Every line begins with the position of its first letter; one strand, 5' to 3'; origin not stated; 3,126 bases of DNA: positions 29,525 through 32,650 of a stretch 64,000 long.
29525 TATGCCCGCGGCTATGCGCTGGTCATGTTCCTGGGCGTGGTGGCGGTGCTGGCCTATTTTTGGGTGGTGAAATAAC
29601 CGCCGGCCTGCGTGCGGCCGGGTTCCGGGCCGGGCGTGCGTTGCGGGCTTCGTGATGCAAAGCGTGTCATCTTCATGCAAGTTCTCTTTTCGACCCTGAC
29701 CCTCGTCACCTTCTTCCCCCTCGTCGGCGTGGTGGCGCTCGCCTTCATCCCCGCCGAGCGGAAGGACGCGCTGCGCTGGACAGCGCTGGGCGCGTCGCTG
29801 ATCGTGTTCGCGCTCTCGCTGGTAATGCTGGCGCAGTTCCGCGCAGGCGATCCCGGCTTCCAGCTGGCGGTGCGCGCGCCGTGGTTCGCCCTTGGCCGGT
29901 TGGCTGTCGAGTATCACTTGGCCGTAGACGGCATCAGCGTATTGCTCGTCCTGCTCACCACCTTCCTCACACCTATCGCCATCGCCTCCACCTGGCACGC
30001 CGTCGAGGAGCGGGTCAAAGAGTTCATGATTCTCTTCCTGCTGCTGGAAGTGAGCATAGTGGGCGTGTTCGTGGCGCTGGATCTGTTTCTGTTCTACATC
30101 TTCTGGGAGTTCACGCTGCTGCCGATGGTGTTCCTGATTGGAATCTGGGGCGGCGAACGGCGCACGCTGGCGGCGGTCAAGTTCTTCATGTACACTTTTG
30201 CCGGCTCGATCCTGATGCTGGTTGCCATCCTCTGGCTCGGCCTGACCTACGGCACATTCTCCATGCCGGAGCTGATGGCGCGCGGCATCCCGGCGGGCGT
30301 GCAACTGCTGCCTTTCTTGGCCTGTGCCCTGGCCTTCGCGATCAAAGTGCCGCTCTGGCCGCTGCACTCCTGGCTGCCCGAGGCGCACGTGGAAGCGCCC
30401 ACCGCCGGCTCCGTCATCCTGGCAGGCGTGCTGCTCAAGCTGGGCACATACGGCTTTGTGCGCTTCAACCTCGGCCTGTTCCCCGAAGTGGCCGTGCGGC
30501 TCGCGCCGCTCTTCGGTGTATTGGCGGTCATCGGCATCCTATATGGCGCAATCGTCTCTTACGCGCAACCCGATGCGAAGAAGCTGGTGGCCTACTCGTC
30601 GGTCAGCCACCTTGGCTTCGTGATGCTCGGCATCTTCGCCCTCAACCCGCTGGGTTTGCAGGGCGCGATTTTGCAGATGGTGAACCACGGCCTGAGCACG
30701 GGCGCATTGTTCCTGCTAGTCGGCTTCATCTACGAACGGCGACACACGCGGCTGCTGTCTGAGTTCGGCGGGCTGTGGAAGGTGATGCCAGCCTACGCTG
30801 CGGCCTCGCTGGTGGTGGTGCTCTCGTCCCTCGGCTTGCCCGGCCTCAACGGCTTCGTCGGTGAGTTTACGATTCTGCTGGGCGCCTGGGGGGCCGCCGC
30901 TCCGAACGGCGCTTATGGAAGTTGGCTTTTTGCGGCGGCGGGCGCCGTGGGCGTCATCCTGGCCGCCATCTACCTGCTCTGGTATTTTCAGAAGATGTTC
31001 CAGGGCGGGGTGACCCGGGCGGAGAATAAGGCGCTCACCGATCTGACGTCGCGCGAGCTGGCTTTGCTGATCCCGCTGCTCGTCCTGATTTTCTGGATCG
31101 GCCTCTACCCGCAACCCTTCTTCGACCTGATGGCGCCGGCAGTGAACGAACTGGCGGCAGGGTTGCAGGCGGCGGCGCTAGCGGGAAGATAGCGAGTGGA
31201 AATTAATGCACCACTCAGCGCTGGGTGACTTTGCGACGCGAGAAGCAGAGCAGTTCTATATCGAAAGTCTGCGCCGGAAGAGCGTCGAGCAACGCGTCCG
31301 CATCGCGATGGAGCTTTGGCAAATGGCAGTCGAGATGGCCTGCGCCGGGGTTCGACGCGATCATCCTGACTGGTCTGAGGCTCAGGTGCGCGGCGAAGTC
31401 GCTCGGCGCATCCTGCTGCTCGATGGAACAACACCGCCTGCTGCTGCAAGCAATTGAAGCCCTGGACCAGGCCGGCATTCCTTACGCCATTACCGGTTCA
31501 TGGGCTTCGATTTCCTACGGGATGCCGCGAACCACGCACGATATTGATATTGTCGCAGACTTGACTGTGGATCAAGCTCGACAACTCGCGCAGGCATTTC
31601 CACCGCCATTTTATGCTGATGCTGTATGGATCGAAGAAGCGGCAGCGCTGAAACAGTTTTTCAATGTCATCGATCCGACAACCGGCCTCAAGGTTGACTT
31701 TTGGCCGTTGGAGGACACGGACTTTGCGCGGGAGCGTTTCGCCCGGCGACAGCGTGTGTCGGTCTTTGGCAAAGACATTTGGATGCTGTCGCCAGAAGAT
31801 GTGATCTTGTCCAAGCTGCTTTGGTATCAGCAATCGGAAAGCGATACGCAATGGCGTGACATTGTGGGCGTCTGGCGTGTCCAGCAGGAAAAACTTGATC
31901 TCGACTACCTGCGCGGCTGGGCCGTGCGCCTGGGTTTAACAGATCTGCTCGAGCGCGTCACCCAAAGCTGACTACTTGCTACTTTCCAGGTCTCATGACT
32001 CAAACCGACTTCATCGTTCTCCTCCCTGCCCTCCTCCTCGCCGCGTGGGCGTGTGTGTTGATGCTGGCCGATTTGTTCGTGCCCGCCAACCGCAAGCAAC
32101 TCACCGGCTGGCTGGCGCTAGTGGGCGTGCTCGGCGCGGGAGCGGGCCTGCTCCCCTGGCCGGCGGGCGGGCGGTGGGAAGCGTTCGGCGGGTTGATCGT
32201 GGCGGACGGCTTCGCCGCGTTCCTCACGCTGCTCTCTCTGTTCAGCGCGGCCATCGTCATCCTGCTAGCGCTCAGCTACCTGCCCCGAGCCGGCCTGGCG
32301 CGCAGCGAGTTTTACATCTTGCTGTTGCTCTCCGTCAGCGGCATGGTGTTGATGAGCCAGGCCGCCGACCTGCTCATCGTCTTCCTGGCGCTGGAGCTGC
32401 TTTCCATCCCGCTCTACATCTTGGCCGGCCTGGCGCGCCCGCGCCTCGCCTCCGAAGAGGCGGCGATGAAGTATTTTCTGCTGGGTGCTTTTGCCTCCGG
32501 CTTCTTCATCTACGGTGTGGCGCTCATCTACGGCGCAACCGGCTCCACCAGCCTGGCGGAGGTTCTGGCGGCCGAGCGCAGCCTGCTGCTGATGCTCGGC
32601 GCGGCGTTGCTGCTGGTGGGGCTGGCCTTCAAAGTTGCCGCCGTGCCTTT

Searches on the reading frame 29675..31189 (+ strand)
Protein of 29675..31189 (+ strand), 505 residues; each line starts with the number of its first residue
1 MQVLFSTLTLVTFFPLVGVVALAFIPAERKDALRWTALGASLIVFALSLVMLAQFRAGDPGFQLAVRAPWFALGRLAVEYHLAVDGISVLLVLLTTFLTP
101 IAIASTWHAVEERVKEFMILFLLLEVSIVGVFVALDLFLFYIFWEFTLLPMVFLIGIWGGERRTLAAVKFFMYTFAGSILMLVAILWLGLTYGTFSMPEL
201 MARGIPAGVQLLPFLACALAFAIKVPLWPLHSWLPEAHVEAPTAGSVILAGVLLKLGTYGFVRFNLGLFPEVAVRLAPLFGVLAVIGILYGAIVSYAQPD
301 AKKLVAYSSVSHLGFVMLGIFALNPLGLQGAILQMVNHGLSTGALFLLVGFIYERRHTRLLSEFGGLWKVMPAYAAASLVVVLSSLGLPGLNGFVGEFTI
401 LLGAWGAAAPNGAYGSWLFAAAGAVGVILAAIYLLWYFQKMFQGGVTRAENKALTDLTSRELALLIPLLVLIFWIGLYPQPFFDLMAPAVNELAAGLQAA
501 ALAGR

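Call 47: search_protein_families(library=pfam, proteins=[window:29675-31189:+], max_evalue=0.001)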
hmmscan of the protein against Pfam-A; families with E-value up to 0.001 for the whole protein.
window:29675-31189:+ (505 aa): 2 families
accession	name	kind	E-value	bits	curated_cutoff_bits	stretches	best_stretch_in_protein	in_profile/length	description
PF00361.26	Proton_antipo_M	-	7.6e-74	249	21.5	1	134-409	1-280/294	NADH:quinone oxidoreductase/Mrp antiporter, TM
PF01059.23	Oxidored_q5_N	-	0.00032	21.2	22.7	1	78-129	53-108/110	NADH-ubiquinone oxidoreductase chain 4, amino terminus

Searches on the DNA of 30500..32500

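Call 71: search_rna_families(source=window, start=30500, end=32500, threshold=evalue, max_evalue=1)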
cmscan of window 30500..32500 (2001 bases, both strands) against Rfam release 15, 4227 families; matches with E-value up to 1: 1.
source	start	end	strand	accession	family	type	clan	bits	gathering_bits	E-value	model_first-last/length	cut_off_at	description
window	32448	32463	-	RF01716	PhotoRC-I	Cis-reg;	-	15.6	45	0.68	29-44/44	no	PhotoRC-I RNA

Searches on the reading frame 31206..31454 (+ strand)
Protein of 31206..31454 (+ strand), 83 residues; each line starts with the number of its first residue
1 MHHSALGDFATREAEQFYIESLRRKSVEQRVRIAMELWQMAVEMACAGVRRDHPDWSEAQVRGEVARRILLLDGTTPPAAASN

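Call 5: search_protein_families(library=pfam, proteins=[window:31206-31454:+], max_evalue=1)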
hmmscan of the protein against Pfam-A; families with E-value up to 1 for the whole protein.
window:31206-31454:+ (83 aa): 2 families
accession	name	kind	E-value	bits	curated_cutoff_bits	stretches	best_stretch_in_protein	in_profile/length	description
PF18993.5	Rv0078B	-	8.4e-11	42.2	27.1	1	25-70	3-48/63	Rv0078B-related antitoxin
PF13374.12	TPR_10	-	0.19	12.3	27.5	0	32-55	19-42/42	Tetratricopeptide repeat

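Call 6: search_protein_families(library=ncbifam, proteins=[window:31206-31454:+], max_evalue=1)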
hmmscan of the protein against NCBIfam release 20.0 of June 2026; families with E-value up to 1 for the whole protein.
window:31206-31454:+ (83 aa): 0 families

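Call 7: search_protein_families(library=padloc, proteins=[window:31206-31454:+], max_evalue=1)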
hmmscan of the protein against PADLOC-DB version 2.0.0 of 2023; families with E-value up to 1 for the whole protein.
window:31206-31454:+ (83 aa): 0 families

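Call 9: search_solved_structures(query=window:31206-31454:+, max_evalue=10, show_alignments=3)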
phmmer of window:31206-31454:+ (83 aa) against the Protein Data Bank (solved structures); distinct sequences matched with E-value up to 10: 2.
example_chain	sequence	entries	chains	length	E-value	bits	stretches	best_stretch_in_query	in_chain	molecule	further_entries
4y6c_A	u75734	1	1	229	0.13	15.8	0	21-67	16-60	ANSERINA PUTATIVE KINESIN LIGHT chain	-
4y6w_A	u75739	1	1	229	0.17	15.5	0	22-59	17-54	NaB(AB)3ACb - light chain TPR-like repeats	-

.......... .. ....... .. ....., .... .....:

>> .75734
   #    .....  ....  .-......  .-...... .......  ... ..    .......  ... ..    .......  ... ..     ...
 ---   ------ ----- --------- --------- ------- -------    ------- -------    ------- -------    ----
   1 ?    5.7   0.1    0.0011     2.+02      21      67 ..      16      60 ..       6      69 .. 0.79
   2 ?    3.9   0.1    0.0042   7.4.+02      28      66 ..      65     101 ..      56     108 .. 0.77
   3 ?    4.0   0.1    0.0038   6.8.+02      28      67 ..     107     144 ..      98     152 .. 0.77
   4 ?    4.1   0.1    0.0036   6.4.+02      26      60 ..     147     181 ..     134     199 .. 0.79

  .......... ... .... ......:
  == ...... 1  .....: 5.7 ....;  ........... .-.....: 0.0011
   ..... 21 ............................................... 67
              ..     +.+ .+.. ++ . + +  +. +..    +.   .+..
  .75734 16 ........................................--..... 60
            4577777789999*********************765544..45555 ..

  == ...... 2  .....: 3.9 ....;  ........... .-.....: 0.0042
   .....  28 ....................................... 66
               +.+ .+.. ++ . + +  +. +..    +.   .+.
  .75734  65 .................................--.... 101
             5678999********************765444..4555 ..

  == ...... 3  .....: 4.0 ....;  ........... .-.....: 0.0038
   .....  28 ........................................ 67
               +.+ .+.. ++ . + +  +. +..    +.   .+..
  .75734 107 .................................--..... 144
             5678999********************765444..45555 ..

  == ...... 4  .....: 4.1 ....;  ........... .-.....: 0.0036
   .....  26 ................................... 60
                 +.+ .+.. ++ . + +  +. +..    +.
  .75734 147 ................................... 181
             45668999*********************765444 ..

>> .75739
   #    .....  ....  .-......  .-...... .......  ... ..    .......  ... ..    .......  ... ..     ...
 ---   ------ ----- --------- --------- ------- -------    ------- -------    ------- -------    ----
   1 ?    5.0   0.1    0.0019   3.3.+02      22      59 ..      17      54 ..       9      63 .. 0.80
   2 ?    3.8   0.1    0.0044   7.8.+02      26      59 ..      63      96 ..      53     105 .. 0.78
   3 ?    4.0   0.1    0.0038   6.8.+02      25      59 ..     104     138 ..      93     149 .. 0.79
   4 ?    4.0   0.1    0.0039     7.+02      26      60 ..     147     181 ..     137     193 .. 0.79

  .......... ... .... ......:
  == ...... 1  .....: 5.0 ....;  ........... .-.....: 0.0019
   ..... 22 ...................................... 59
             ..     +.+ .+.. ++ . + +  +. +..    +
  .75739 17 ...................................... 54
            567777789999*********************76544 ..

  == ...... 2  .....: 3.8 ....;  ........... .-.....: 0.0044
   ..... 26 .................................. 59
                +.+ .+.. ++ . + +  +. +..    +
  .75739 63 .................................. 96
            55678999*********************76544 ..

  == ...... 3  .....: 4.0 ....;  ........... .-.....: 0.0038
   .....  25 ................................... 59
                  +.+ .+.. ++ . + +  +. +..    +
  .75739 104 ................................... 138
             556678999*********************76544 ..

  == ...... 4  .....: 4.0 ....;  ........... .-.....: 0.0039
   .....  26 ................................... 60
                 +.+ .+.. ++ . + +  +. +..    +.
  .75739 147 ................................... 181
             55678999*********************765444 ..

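Call 37: find_homologous_proteins(query=window:31206-31454:+)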
Query window:31206-31454:+ (83 aa): 5 proteins with E <= 0.001 among 8 candidates.
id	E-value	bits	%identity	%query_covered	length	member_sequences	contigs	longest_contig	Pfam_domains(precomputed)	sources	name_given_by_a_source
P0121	1.4e-41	157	87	99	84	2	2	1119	PF18993.7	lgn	-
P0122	2.5e-39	150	84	100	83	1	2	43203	PF18993.7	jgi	-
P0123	2.0e-23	99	64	92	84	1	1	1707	PF18993.7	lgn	-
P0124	5.0e-21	92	65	90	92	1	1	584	PF18993.7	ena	-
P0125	1.8e-18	84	59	88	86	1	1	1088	PF18993.7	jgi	jgi:hypothetical protein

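Call 55: find_encoding_contigs(protein=P0122, flank=5000, max_places=2)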
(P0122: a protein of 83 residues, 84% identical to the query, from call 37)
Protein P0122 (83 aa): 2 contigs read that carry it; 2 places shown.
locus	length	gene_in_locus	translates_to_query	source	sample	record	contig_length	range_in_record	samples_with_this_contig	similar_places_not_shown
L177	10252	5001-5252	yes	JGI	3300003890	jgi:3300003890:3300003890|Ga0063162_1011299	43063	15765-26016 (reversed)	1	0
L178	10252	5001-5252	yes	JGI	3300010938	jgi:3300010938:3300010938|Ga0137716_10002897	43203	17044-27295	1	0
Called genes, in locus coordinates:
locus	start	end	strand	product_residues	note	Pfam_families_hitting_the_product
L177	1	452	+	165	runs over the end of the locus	PF17179:Fer4_22 (faint), PF13183:Fer4_8 (faint), PF13534:Fer4_17 (faint), PF13237:Fer4_10, PF00037:Fer4 (weak), PF12838:Fer4_7, PF13187:Fer4_9, PF00037:Fer4, +6 more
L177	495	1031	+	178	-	PF00499:Oxidored_q3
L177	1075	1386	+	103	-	PF00420:Oxidored_q2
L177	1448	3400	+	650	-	PF00662:Proton_antipo_N, PF00361:Proton_antipo_M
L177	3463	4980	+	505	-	PF00361:Proton_antipo_M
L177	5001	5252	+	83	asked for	PF18993:Rv0078B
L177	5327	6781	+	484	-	PF00361:Proton_antipo_M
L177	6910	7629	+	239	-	PF04298:Zn_peptidase_2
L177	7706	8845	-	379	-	PF18915:DUF5667 (weak), PF18914:DUF5666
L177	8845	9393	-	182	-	PF07638:Sigma70_ECF, PF04542:Sigma70_r2, PF08281:Sigma70_r4_2, PF04545:Sigma70_r4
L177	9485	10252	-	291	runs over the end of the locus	-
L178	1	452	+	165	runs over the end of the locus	PF17179:Fer4_22 (faint), PF13183:Fer4_8 (faint), PF13534:Fer4_17 (faint), PF13237:Fer4_10, PF00037:Fer4 (weak), PF12838:Fer4_7, PF13187:Fer4_9, PF00037:Fer4, +6 more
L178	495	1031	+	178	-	PF00499:Oxidored_q3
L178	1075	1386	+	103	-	PF00420:Oxidored_q2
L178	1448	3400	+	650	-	PF00662:Proton_antipo_N, PF00361:Proton_antipo_M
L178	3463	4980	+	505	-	PF00361:Proton_antipo_M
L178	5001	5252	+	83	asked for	PF18993:Rv0078B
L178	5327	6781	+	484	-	PF00361:Proton_antipo_M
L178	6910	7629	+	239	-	PF04298:Zn_peptidase_2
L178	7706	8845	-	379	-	PF18915:DUF5667 (weak), PF18914:DUF5666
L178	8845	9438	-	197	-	PF07638:Sigma70_ECF, PF04542:Sigma70_r2, PF08281:Sigma70_r4_2, PF04545:Sigma70_r4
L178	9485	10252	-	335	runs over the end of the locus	-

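Call 65: search_solved_structures(query=A5, max_evalue=10, show_alignments=2)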
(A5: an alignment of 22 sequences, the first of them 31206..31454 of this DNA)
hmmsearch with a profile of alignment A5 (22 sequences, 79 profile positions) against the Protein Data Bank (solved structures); distinct sequences matched with E-value up to 10: 30.
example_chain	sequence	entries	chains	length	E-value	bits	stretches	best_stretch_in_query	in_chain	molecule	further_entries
6z2i_A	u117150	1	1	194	5.9e-07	32.2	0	3-24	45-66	de novo designed TIM barrel DeNovoTIM6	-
4y6w_A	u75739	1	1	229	1.4e-06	31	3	2-50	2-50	NaB(AB)3ACb - light chain TPR-like repeats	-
4y6c_A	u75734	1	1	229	3.4e-06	29.8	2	2-51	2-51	ANSERINA PUTATIVE KINESIN LIGHT chain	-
7osv_A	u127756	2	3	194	3e-05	26.7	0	3-24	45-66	DeNovoTIM6-SB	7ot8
6wvs_A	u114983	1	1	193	3.2e-05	26.6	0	11-24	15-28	DeNovoTIM15 hyperstable de novo TIM barrel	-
6yqx_A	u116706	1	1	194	8e-05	25.4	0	9-24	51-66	de novo designed TIM barrel DeNovoTIM13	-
5cwo_A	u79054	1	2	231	0.0025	20.6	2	26-69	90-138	Designed helical repeat protein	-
7p12_A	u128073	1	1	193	0.0028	20.4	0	10-24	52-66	DeNovoTIM13-SB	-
1fcq_A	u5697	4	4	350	0.03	17.1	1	42-65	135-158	HYALURONOGLUCOSAMINIDASE | HYALURONONGLUCOSAMINIDASE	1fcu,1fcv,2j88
8fbi_A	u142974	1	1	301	0.039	16.8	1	26-69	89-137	KWOCA_39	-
6jrl_A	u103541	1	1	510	0.24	14.2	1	36-61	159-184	3,4-dihydroxyphenylacetaldehyde synthase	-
2atm_A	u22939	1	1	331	0.26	14.1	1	44-66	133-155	Hyaluronoglucosaminidase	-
8an5_C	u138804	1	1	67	0.42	13.4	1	23-61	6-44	Conserved protein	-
2pe4_A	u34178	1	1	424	0.47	13.3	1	32-63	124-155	Hyaluronidase-1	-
8ydp_A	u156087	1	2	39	0.47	13.3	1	11-41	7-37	SARS-CoV-2 inhibiting peptide Ce9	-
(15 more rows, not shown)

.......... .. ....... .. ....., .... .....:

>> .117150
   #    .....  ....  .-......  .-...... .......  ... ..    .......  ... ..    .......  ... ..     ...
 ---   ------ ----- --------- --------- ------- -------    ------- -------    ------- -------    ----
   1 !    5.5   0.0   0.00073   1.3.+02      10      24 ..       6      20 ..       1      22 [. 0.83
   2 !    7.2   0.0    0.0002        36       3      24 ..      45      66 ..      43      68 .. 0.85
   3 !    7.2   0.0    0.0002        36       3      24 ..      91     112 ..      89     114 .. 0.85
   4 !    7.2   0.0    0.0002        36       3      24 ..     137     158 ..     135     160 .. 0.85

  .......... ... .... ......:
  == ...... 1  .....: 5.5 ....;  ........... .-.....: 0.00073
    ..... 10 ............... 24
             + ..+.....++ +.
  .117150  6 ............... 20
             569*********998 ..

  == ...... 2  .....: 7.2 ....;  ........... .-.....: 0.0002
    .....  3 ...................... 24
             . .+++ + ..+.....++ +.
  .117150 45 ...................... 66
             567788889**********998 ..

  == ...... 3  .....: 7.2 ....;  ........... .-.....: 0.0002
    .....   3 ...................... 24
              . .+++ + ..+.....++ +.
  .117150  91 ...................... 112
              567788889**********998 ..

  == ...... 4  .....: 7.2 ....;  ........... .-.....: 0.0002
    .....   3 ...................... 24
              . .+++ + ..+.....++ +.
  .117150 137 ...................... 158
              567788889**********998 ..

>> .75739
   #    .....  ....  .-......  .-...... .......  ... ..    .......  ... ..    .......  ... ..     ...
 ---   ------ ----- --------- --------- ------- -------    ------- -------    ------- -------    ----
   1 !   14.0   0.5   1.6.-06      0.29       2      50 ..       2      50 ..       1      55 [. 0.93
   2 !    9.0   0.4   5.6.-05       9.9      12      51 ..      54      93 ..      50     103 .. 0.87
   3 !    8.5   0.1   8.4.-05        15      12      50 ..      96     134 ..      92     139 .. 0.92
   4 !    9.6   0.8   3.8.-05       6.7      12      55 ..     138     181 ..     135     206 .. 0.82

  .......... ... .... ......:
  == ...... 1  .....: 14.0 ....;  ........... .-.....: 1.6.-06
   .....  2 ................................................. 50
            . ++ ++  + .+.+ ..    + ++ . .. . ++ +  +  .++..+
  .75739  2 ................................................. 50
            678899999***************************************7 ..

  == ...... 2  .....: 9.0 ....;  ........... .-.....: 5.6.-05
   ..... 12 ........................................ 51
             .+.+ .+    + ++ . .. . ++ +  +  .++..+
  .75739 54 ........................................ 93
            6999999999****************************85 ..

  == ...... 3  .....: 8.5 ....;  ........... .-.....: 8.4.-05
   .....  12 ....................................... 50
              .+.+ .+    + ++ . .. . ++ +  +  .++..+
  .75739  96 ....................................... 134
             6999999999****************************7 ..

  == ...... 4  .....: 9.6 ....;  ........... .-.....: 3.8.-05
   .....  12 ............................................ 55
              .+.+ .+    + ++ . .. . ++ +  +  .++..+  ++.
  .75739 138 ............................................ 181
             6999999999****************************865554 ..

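Call 66: search_protein_families(library=pfam, alignment_id=A5, max_evalue=0.01)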
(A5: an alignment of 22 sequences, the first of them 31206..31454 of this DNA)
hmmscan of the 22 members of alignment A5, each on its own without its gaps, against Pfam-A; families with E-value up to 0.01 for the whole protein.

A. member 1, window:31206-31454:+ (83 aa): 1 family
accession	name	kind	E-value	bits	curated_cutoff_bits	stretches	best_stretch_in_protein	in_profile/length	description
PF18993.5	Rv0078B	-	8.4e-11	42.2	27.1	1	25-70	3-48/63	Rv0078B-related antitoxin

B. families by the number of members that match (of 22 scanned): 1 family
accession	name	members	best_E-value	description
PF18993.5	Rv0078B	17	3.4e-13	Rv0078B-related antitoxin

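Call 78: search_protein_families(library=phrogs, proteins=[window:31206-31454:+], max_evalue=0.01)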
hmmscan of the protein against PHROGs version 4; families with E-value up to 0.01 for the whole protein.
window:31206-31454:+ (83 aa): 0 families
